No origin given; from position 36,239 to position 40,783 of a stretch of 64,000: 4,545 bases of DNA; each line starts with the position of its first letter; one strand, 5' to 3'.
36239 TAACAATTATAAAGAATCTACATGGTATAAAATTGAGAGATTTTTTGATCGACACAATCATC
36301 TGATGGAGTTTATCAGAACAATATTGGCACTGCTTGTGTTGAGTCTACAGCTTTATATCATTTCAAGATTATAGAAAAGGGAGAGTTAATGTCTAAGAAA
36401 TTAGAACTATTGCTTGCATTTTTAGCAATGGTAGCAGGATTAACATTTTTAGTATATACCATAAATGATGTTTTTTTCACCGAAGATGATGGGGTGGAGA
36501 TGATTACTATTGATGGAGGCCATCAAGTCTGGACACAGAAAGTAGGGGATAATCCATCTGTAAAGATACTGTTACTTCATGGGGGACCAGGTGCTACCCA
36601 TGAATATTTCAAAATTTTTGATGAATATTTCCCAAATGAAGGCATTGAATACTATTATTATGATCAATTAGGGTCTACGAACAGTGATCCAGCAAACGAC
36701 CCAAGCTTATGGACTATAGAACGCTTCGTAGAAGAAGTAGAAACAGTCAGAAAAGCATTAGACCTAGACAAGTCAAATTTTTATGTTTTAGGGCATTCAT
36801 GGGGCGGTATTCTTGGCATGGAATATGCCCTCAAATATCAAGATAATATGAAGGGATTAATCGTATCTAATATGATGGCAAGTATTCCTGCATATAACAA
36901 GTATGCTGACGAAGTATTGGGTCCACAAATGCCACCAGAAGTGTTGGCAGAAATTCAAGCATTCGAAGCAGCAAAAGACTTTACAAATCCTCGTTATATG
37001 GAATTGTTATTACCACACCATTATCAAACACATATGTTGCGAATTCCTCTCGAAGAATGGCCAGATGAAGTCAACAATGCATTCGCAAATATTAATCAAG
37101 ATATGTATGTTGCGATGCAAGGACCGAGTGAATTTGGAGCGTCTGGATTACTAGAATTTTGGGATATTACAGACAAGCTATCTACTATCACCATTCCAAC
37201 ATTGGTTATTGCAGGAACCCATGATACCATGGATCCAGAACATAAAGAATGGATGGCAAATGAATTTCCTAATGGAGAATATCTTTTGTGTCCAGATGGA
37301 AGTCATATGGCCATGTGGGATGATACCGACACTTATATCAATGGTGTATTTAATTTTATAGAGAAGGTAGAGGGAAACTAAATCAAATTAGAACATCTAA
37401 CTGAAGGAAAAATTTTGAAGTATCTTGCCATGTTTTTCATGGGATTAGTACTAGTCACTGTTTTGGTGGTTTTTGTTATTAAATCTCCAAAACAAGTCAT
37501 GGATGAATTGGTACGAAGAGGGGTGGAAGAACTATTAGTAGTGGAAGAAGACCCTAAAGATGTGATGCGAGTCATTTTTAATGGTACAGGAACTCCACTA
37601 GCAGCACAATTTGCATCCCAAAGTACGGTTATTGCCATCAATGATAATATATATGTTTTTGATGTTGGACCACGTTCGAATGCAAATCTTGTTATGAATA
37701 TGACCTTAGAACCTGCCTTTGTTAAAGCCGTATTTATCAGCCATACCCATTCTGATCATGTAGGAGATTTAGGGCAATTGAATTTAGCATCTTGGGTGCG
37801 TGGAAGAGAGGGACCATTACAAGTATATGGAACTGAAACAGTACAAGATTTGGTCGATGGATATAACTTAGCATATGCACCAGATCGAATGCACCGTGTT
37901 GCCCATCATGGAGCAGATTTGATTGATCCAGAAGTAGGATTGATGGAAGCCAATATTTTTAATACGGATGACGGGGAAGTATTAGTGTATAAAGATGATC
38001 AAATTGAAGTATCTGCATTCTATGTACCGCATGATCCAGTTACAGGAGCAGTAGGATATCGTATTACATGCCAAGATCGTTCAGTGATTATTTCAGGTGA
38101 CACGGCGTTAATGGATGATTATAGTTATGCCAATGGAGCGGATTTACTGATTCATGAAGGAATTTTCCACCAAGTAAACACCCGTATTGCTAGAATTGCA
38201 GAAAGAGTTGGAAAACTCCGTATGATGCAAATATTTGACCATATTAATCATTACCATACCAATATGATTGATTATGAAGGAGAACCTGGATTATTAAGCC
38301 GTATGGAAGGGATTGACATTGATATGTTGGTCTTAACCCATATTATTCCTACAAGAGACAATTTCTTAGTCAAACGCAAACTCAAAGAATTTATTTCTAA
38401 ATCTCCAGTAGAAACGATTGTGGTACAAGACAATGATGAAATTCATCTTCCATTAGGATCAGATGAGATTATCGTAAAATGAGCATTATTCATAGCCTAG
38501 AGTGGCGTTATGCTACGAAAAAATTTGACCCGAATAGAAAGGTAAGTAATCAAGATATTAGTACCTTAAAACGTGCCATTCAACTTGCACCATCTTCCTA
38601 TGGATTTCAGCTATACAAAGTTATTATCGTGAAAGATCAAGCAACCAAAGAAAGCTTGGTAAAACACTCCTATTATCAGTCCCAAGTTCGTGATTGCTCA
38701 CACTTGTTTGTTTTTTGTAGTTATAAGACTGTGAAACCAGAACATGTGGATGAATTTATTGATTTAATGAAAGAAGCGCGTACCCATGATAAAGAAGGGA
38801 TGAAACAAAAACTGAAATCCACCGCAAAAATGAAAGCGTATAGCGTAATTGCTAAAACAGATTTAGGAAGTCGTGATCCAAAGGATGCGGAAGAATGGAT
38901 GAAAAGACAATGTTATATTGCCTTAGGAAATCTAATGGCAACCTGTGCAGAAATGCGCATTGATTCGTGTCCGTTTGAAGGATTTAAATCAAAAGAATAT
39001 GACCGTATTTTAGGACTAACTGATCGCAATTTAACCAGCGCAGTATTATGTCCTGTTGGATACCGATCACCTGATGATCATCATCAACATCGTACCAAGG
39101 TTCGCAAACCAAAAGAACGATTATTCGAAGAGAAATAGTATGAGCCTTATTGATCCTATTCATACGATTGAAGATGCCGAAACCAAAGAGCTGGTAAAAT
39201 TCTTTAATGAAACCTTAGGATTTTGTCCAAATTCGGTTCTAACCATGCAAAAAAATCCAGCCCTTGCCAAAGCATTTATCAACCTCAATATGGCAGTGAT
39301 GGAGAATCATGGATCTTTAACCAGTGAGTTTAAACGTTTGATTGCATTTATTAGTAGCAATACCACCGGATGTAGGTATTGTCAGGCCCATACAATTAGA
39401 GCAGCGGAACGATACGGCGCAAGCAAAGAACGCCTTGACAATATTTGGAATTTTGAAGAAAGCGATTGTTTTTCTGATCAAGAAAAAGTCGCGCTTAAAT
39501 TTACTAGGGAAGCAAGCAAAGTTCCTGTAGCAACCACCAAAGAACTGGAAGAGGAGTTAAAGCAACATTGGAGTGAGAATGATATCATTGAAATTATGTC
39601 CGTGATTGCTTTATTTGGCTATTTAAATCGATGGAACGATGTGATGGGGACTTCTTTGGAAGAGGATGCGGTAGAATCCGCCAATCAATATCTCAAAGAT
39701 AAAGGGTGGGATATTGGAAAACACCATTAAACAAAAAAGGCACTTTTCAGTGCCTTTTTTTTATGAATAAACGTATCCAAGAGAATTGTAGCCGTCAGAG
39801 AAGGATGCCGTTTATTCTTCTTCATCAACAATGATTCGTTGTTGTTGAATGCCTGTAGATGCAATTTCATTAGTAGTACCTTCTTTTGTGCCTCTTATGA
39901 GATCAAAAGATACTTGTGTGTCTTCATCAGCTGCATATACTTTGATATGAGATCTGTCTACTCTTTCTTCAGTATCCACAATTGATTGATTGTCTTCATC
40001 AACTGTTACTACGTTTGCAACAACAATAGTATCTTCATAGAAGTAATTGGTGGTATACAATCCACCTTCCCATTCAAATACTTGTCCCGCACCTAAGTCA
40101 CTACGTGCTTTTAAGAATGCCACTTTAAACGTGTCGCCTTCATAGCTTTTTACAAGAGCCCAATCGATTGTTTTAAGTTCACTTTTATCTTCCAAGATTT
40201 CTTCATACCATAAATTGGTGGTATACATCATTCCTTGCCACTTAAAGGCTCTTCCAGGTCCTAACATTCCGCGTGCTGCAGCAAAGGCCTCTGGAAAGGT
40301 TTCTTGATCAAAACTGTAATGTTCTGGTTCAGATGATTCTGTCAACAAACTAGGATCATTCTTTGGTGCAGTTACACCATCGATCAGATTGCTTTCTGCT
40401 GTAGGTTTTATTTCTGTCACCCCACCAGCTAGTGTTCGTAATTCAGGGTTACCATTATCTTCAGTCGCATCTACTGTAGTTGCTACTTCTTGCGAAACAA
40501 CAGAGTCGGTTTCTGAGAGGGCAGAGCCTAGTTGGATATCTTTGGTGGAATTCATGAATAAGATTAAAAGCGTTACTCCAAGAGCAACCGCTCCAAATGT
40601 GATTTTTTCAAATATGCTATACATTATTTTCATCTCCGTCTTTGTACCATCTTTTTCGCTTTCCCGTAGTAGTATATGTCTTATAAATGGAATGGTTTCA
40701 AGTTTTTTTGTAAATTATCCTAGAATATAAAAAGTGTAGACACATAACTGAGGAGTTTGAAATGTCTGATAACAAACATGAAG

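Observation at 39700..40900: Candidate dif site at a sharp gene-orientation switch: probable replication terminus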

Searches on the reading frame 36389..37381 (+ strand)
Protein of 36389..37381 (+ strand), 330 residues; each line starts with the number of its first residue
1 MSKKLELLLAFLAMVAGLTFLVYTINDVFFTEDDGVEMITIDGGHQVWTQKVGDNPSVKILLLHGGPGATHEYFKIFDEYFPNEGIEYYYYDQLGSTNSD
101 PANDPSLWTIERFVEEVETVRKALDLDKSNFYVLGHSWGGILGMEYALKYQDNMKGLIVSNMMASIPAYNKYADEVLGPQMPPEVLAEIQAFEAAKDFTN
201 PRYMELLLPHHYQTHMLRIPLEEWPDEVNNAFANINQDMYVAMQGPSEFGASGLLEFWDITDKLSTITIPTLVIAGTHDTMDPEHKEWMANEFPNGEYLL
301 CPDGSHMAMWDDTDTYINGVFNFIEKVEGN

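Call 8: search_protein_families(library=pfam, proteins=[window:36389-37381:+])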
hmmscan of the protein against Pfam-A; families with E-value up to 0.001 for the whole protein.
window:36389-37381:+ (330 aa): 4 families
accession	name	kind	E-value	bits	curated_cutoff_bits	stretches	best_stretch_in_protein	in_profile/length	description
PF00561.26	Abhydrolase_1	-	1.4e-27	97.4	25.8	1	60-312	3-244/245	alpha/beta hydrolase fold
PF12146.15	Hydrolase_4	-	2.6e-18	66.6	27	1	56-310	3-236/239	Serine aminopeptidase, S33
PF12697.13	Abhydrolase_6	-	8.7e-13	49.9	26.3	1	60-314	1-212/217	Alpha/beta hydrolase family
PF00975.26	Thioesterase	-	1.1e-05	26.3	26.4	1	60-210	3-148/226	Thioesterase domain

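Call 9: search_protein_families(library=ncbifam, proteins=[window:36389-37381:+])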
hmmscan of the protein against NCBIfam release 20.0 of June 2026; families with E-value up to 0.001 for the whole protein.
window:36389-37381:+ (330 aa): 23 families
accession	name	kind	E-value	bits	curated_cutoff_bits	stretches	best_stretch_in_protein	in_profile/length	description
TIGR01250.1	pro_imino_pep_2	subfamily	4.4e-97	325.1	167.65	1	37-324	5-287/288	proline iminopeptidase-family hydrolase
NF045948.1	ProImpepThrmp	equivalog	2e-66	224.4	500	1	54-327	22-290/291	proline iminopeptidase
NF045945.1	ProImpepLactob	equivalog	3.2e-48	164.7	400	1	49-325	17-291/293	proline iminopeptidase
TIGR02427.1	protocat_pcaD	equivalog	6.3e-16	58.5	255.85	2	235-324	160-250/251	3-oxoadipate enol-lactonase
TIGR01249.1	pro_imino_pep_1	equivalog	5.7e-14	52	259.75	1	39-162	9-128/307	prolyl aminopeptidase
NF051487.1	bifunc_PcaCD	exception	1.1e-13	51.1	430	1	87-325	200-412/413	bifunctional 4-carboxymuconolactone decarboxylase/3-oxoadipate enol-lactonase PcaCD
TIGR03611.1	RutD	equivalog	2.8e-13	49.8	238.5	1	60-166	15-117/258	pyrimidine utilization protein D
NF051488.1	bifunc_PcaDC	exception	4.6e-13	49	390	1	246-326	171-252/375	bifunctional 3-oxoadipate enol-lactonase/4-carboxymuconolactone decarboxylase PcaDC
TIGR03695.1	menH_SHCHC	equivalog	2.8e-11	43.3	208.55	1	59-161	4-103/252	2-succinyl-6-hydroxy-2,4-cyclohexadiene-1-carboxylate synthase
NF050089.1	i_nPHAscl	equivalog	2.8e-11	43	300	1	56-176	17-130/288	intracellular short-chain-length polyhydroxyalkanoate depolymerase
NF002043.0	PRK00870.1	subfamily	6.7e-11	42.2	265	1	52-170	41-154/302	haloalkane dehalogenase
NF052610.1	macro_16_ester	equivalog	1.1e-09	38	420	1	44-322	10-278/281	alpha/beta fold macrolide esterase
NF002938.0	PRK03592.1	equivalog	2.3e-08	33.7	241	1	50-172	25-139/298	haloalkane dehalogenase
NF053693.1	esterase_mleCBF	exception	2.8e-08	33.5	564.5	1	86-322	55-276/279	CBF family alpha/beta fold macrolide esterase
NF041759.1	mac_hydro_EstT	equivalog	1.8e-07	30.7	450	1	43-324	8-277/278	macrolide hydrolase EstT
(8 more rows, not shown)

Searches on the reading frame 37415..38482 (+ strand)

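Call 8: search_protein_families(library=pfam, proteins=[window:37415-38482:+])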
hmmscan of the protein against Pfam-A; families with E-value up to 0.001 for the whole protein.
window:37415-38482:+ (355 aa): 2 families
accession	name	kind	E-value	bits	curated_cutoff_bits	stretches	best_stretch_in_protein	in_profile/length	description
PF00753.33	Lactamase_B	-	3.9e-13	50.2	22.7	1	66-234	4-154/196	Metallo-beta-lactamase superfamily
PF12706.13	Lactamase_B_2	-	1.9e-12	47.6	27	1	100-310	28-200/200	Beta-lactamase superfamily domain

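Call 9: search_protein_families(library=ncbifam, proteins=[window:37415-38482:+])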
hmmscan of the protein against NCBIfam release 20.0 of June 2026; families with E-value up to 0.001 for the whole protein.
window:37415-38482:+ (355 aa): 12 families
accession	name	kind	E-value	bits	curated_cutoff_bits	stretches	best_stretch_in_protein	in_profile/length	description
NF041257.1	GntH_guanitoxin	equivalog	1.4e-30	106.4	333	1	44-261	6-227/374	guanitoxin biosynthesis MBL fold metallo-hydrolase GntH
NF000806.0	PRK00055.2-4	equivalog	1.9e-23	83.1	363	1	52-260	3-208/280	ribonuclease Z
TIGR02651.1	RNase_Z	equivalog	3.8e-16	59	292.95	1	54-222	3-152/302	ribonuclease Z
NF000801.0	PRK00055.1-3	equivalog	6.8e-16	58.2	252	1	52-223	3-158/307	ribonuclease Z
NF000800.0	PRK00055.1-1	equivalog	1.4e-10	40.6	398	1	75-148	30-102/305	ribonuclease Z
TIGR02649.1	true_RNase_BN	exception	1.8e-08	33.7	563.7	1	77-148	31-101/304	ribonuclease BN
NF041851.1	cyc_nuc_deg_phdiest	equivalog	4.5e-06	26.2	400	1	75-251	27-186/253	cyclic nucleotide-degrading phosphodiesterase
NF012229.1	bla_class_B_core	domain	0.00013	22.2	100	1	70-123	17-72/139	metallo-beta-lactamase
NF001911.0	PRK00685.1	equivalog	0.00013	21.6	144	0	81-122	19-60/228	metal-dependent hydrolase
NF002558.0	PRK02126.1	subfamily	0.00027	20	315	1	102-148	47-91/345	ribonuclease Z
NF045700.1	AHLLactAttM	equivalog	0.00077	19.1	390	0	91-131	82-122/257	AttM family quorum-quenching N-acyl homoserine lactonase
NF002553.0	PRK02113.1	equivalog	0.00088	18.8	386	0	70-146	37-106/252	MBL fold metallo-hydrolase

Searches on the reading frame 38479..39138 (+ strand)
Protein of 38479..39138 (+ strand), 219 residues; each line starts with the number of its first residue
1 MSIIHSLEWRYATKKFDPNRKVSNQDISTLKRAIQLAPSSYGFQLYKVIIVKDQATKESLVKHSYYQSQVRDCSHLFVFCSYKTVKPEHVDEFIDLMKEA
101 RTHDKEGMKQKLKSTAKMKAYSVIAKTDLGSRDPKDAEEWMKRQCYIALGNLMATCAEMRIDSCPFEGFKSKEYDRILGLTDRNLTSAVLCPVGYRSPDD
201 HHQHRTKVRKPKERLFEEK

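Call 8: search_protein_families(library=pfam, proteins=[window:38479-39138:+])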
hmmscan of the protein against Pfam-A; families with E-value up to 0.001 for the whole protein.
window:38479-39138:+ (219 aa): 1 family
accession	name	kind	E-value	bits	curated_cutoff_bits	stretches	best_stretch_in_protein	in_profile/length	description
PF00881.29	Nitroreductase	-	2.5e-20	73.8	23.5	1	8-195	2-167/167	Nitroreductase family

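Call 9: search_protein_families(library=ncbifam, proteins=[window:38479-39138:+])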
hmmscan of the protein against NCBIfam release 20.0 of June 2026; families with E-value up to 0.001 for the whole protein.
window:38479-39138:+ (219 aa): 3 families
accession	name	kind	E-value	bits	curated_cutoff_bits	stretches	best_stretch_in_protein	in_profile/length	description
NF008275.0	PRK11053.1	equivalog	5e-42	143.8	227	1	1-218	1-216/217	oxygen-insensitive NAD(P)H nitroreductase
NF008033.1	PRK10765.1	equivalog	1e-06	28.4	223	1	13-81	14-81/240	oxygen-insensitive NADPH nitroreductase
NF003768.0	PRK05365.1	equivalog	0.00011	21.7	152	0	132-206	116-189/200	malonic semialdehyde reductase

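Call 20: find_encoding_contigs(protein=window:38479-39138:+, flank=10000, max_places=8)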
Protein window:38479-39138:+ (219 aa): 22 contigs read that carry it; 8 places shown.
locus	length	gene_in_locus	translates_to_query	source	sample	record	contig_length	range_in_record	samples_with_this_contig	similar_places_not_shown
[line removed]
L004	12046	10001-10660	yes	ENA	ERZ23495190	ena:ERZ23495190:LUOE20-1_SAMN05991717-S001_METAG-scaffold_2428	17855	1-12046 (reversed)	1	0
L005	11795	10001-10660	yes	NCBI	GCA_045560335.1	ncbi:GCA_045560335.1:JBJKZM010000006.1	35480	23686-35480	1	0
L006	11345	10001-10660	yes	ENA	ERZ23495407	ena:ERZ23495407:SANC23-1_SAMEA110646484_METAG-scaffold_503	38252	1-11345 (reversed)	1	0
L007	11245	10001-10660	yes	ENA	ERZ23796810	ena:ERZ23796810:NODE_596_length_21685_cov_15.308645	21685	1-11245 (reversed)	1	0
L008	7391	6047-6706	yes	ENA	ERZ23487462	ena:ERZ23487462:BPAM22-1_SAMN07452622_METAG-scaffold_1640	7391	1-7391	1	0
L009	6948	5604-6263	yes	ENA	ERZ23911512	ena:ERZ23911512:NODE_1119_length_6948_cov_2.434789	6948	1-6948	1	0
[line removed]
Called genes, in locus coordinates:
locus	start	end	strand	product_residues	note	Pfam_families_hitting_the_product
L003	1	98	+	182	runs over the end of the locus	PF05198:IF3_N, PF00707:IF3_C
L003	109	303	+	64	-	PF01632:Ribosomal_L35p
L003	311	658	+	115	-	PF00453:Ribosomal_L20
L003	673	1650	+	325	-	PF02912:Phe_tRNA-synt_N, PF01409:tRNA-synt_2d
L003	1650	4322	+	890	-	PF01588:tRNA_bind, PF03483:B3_4, PF03484:B5, PF17759:tRNA_synthFbeta, PF03147:FDX-ACB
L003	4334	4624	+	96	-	PF05164:ZapA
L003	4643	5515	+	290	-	PF00763:THF_DHG_CYH, PF02882:THF_DHG_CYH_C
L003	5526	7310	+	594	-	PF05960:DUF885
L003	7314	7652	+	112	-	PF03091:CutA1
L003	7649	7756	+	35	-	-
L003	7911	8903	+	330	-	PF00561:Abhydrolase_1, PF00975:Thioesterase (weak), PF12146:Hydrolase_4, PF12697:Abhydrolase_6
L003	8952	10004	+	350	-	PF23023:Anti-Pycsar_Apyc1, PF00753:Lactamase_B, PF12706:Lactamase_B_2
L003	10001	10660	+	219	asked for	PF00881:Nitroreductase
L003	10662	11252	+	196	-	PF02627:CMD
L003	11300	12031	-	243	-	-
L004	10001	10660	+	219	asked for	PF00881:Nitroreductase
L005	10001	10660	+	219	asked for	PF00881:Nitroreductase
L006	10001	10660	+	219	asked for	PF00881:Nitroreductase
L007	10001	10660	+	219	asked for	PF00881:Nitroreductase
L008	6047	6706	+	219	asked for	PF00881:Nitroreductase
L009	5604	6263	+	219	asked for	PF00881:Nitroreductase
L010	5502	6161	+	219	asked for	PF00881:Nitroreductase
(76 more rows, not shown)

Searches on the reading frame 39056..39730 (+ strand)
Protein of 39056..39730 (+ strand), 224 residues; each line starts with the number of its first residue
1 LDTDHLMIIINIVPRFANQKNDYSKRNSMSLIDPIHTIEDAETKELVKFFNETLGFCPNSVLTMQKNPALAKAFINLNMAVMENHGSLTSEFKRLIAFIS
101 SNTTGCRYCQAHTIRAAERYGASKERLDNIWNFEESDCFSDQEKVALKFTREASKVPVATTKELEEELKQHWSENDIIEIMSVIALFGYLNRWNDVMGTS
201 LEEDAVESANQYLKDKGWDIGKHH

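Call 8: search_protein_families(library=pfam, proteins=[window:39056-39730:+])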
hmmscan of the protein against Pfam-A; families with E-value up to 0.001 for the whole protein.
window:39056-39730:+ (224 aa): 1 family
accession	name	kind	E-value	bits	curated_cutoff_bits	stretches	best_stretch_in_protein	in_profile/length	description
PF02627.25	CMD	-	1.2e-13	51.2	23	1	68-152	1-84/84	Carboxymuconolactone decarboxylase family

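Call 9: search_protein_families(library=ncbifam, proteins=[window:39056-39730:+])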
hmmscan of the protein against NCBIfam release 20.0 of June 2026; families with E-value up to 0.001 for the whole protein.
window:39056-39730:+ (224 aa): 6 families
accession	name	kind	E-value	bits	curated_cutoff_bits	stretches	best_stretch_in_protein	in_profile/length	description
TIGR01926.1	peroxid_rel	subfamily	1.6e-19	70.4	81.8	1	42-199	14-173/178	peroxidase-related enzyme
NF053654.1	GroundWater_YciW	equivalog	5.6e-11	42.5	310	1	82-186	54-158/179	YciW-related (seleno)protein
TIGR04030.1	perox_Avi_7169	hypoth_equivalog_domain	1.4e-07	31.8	233.15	1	76-193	58-178/185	alkylhydroperoxidase domain protein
NF041238.1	AhpD_rel_CFYUT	equivalog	3.5e-06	26.5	175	1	82-212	212-346/357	alkylhydroperoxidase-related (seleno)protein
TIGR00778.1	ahpD_dom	domain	1.7e-05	24.2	27.8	1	88-128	3-43/51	alkylhydroperoxidase AhpD family core domain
TIGR04169.1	perox_w_seleSAM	hypoth_equivalog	0.00011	22.2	120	1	65-127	17-78/109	arsenosugar biosynthesis-associated peroxidase-like protein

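Call 19: find_encoding_contigs(protein=window:39056-39730:+, flank=10000, max_places=8)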
Protein window:39056-39730:+ (224 aa): no gene with exactly this product is on record in the collection.

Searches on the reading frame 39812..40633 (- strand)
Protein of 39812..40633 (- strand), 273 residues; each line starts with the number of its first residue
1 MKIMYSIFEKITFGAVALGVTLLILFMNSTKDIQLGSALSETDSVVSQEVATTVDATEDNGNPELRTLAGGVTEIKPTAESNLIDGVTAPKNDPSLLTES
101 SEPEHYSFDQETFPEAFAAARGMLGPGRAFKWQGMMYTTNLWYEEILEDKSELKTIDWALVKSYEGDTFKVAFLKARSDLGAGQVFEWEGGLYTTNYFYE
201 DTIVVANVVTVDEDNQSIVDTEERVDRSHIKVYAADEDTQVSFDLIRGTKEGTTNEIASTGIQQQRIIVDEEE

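Call 8: search_protein_families(library=pfam, proteins=[window:39812-40633:-])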
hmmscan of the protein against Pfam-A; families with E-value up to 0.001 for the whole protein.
window:39812-40633:- (273 aa): 0 families

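Call 9: search_protein_families(library=ncbifam, proteins=[window:39812-40633:-])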
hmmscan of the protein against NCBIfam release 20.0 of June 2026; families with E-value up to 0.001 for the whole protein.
window:39812-40633:- (273 aa): 0 families

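Call 16: find_encoding_contigs(protein=window:39812-40633:-, flank=10000, max_places=8)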
Protein window:39812-40633:- (273 aa): no gene with exactly this product is on record in the collection.
